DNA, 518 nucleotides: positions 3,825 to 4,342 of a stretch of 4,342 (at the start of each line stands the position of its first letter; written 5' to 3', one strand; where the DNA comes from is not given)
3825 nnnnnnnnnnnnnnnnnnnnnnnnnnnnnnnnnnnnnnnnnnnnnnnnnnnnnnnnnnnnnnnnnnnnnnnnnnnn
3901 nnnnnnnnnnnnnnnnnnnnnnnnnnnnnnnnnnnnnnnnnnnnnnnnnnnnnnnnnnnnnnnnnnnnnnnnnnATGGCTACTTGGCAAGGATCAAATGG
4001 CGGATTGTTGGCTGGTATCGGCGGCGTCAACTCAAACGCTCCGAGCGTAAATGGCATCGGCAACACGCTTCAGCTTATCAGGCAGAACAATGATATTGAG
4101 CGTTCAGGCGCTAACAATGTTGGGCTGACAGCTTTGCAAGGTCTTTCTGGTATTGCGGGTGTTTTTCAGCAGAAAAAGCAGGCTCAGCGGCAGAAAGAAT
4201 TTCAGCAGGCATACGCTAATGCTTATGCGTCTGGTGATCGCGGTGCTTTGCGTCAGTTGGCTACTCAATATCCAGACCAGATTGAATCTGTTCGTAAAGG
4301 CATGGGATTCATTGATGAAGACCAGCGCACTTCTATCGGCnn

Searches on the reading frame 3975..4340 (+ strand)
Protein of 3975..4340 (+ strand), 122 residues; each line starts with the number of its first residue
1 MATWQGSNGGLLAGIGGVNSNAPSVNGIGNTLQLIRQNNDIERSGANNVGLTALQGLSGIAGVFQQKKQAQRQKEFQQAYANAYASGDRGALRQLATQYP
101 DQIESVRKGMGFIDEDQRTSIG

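Call 46: search_protein_families(library=phrogs, proteins=[window:3975-4340:+], max_evalue=0.01)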
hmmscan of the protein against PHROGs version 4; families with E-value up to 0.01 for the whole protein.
window:3975-4340:+ (122 aa): 3 families
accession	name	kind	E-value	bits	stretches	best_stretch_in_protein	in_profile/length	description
phrog_2534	-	other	8.2e-61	207.3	1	1-122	1-124/435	released from the phage upon host infection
phrog_917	-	other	4.4e-60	205.1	1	1-122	1-124/509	released from the phage upon host infection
phrog_28221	-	unknown function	4.2e-36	125.7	1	1-122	1-124/378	-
